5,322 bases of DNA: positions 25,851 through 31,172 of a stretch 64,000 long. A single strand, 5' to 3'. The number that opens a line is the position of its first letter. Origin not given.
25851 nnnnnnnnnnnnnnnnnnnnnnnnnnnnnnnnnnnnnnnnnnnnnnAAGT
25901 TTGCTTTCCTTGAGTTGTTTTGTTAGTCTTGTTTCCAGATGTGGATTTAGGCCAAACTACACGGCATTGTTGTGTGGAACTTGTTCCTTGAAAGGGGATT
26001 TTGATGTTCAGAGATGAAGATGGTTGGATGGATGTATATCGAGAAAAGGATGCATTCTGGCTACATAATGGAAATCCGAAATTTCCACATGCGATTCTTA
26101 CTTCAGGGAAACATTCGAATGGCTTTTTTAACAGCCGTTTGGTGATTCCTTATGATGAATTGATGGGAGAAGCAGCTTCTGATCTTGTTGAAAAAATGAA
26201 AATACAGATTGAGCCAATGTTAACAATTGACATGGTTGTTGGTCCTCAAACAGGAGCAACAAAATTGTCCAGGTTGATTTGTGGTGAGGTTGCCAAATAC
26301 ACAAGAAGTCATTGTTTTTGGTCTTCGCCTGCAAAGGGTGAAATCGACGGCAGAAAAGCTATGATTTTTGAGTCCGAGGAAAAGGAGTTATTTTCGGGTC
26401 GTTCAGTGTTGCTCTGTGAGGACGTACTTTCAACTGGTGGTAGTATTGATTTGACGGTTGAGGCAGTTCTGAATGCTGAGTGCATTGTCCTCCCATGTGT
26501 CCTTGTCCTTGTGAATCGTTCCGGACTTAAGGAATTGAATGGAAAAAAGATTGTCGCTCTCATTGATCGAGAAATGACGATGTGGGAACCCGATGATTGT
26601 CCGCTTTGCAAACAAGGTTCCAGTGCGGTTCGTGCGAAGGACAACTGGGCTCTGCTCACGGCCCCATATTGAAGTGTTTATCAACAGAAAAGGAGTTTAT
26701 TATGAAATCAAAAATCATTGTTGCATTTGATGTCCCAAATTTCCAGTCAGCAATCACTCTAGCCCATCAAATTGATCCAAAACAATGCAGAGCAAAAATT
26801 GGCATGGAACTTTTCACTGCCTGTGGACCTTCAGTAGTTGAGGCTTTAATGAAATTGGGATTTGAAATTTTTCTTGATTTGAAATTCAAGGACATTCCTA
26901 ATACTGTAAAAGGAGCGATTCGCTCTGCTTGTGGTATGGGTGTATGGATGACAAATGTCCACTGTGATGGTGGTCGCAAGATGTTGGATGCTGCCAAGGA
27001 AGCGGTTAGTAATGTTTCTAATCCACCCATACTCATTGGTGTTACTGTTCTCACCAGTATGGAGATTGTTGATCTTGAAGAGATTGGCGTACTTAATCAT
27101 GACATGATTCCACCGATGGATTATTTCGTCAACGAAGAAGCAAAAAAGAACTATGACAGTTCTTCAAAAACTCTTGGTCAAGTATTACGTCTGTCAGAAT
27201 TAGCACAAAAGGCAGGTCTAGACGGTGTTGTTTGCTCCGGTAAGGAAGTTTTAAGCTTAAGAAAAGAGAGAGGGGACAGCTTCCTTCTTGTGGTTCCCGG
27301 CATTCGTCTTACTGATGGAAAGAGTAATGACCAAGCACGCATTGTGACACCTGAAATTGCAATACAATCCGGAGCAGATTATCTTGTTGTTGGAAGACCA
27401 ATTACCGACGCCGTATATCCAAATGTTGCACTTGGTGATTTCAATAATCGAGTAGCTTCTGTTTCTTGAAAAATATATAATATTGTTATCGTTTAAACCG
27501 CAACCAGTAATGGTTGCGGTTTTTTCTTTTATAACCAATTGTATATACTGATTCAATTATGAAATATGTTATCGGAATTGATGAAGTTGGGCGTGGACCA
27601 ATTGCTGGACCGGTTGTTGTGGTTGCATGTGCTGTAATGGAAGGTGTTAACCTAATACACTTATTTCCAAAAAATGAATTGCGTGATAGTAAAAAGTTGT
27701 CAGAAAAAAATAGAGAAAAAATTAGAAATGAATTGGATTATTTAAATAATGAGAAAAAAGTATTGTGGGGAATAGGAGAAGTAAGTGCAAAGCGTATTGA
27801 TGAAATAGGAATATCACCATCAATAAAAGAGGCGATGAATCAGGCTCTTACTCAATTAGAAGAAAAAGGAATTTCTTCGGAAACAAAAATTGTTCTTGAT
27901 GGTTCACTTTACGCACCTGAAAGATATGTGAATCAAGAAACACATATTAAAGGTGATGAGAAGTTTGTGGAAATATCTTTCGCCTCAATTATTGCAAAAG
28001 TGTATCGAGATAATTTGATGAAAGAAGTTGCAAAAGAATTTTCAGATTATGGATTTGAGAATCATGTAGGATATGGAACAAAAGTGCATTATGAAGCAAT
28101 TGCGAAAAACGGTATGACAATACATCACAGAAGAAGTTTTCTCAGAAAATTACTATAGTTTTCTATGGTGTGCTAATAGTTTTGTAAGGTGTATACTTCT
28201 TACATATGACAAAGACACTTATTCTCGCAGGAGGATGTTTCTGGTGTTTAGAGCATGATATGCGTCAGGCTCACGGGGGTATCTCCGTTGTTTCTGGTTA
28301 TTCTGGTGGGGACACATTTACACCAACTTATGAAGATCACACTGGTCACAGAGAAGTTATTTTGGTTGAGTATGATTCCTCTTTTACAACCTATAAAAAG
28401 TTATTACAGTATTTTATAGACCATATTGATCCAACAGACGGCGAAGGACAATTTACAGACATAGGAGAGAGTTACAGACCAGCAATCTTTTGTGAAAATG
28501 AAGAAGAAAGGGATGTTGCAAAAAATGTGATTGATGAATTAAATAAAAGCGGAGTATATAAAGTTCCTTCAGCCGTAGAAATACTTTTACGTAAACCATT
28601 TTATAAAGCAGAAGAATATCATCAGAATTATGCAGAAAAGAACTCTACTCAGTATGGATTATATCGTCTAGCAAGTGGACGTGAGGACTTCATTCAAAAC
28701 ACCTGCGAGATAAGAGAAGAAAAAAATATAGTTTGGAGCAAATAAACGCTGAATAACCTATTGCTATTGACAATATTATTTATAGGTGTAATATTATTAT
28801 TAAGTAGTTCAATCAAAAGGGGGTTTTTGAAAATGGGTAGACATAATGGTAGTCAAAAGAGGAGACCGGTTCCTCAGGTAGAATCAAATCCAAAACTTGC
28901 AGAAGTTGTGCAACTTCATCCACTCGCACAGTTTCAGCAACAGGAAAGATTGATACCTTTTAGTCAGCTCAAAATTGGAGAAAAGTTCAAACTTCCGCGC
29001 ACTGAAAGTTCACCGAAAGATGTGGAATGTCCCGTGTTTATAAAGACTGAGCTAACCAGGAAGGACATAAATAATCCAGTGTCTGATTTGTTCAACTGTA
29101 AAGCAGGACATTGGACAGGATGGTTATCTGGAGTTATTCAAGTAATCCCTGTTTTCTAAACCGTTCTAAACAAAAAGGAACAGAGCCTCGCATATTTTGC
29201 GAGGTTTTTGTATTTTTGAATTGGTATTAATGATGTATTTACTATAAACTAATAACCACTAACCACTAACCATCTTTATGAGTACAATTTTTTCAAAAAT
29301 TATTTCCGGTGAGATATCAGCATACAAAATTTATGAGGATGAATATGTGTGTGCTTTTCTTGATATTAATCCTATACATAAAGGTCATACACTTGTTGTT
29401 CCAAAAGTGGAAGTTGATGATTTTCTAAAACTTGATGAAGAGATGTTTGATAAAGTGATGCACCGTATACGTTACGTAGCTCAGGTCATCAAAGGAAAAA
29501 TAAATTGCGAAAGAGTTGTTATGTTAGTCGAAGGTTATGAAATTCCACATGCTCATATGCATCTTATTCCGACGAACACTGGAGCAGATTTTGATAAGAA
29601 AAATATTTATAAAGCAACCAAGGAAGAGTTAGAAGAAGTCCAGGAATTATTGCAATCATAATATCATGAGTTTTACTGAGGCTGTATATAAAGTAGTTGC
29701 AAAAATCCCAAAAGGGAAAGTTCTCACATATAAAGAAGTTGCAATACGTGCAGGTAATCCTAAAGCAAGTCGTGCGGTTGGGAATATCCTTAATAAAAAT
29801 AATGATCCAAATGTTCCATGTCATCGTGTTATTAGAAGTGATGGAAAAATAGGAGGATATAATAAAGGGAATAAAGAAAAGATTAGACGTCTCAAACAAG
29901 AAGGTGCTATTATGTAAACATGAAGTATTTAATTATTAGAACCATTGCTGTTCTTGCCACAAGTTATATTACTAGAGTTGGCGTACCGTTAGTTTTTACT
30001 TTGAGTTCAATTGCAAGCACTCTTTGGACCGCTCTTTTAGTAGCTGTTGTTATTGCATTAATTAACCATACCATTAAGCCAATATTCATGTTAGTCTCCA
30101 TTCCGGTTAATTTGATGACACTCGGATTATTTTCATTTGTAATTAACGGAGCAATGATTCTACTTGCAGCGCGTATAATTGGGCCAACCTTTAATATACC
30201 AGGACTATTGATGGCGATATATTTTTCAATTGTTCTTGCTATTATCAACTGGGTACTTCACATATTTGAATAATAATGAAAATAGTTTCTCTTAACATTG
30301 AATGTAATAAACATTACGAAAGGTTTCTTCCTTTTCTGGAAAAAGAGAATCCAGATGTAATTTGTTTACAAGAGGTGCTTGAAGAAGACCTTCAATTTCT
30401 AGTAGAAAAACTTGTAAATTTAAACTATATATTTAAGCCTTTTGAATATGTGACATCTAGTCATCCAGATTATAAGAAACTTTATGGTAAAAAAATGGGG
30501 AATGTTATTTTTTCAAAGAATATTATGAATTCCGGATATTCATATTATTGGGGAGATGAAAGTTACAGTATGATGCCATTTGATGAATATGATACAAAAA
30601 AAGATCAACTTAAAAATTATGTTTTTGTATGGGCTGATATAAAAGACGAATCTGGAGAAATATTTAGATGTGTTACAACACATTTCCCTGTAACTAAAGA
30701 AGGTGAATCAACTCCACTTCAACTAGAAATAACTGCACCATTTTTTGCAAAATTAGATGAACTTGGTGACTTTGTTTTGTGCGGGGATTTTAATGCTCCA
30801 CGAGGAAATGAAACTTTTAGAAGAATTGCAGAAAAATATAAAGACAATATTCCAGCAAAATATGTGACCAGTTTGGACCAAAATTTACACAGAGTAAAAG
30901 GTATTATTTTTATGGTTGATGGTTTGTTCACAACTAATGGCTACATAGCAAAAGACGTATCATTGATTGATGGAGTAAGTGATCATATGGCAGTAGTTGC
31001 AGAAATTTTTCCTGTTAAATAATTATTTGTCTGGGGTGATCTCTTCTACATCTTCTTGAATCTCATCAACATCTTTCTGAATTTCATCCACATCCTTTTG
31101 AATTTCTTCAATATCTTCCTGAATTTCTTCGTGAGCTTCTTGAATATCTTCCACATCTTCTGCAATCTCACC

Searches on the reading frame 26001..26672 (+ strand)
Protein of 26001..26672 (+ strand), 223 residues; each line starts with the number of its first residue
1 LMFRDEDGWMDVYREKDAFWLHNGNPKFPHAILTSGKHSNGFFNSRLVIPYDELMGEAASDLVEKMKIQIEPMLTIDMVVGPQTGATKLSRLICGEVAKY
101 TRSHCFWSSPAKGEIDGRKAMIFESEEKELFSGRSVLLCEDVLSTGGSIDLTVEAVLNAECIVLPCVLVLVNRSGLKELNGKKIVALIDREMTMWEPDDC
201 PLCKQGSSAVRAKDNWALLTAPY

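Call 9: search_protein_families(library=pfam, proteins=[window:26001-26672:+], max_evalue=0.001)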
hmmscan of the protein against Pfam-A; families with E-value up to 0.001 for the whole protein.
window:26001-26672:+ (223 aa): 1 family
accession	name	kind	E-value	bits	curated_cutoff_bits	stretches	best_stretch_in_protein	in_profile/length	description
PF00156.33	Pribosyltran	-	3.9e-07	29.9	26.3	1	119-184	73-139/158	Phosphoribosyl transferase domain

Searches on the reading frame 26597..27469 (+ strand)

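Call 9: search_protein_families(library=pfam, proteins=[window:26597-27469:+], max_evalue=0.001)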
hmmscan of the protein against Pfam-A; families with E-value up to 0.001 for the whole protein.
window:26597-27469:+ (290 aa): 1 family
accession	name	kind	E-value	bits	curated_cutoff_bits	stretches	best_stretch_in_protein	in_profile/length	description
PF00215.30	OMPdecase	-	3.3e-51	174.8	27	1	39-278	2-217/221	Orotidine 5'-phosphate decarboxylase / HUMPS family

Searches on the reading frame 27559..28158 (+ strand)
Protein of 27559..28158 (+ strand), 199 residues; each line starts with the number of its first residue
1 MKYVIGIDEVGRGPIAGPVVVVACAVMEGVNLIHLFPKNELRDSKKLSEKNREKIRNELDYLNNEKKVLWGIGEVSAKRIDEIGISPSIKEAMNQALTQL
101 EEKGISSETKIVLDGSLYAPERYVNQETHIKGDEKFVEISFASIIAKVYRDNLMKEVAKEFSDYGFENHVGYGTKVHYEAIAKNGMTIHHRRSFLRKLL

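Call 9: search_protein_families(library=pfam, proteins=[window:27559-28158:+], max_evalue=0.001)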
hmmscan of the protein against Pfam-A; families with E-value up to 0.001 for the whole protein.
window:27559-28158:+ (199 aa): 1 family
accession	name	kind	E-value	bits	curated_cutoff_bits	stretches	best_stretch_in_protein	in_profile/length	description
PF01351.25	RNase_HII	-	2.1e-38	132.6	25.8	1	5-195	1-197/199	Ribonuclease HII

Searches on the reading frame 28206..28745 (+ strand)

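Call 16: search_protein_families(library=pfam, proteins=[window:28206-28745:+], max_evalue=0.0001)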
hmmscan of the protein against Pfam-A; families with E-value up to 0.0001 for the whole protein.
window:28206-28745:+ (179 aa): 1 family
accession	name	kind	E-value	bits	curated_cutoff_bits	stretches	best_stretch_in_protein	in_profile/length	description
PF01625.27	PMSR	-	2e-49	168.2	23.7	1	5-150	2-151/153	Peptide methionine sulfoxide reductase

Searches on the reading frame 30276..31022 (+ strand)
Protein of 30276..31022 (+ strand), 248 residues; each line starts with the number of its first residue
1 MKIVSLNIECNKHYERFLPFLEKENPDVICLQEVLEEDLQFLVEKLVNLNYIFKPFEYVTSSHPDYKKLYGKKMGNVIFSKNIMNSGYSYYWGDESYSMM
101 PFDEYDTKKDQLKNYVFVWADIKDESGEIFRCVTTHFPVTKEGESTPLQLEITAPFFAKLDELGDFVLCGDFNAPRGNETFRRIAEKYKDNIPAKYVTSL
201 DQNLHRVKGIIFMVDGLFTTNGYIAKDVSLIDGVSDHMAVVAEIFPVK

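Call 16: search_protein_families(library=pfam, proteins=[window:30276-31022:+], max_evalue=0.0001)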
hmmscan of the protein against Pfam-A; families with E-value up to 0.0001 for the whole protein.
window:30276-31022:+ (248 aa): 1 family
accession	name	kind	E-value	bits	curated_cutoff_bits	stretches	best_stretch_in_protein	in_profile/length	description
PF03372.29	Exo_endo_phos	-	6.5e-13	49.4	24.5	1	5-206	2-174/225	Endonuclease/Exonuclease/phosphatase family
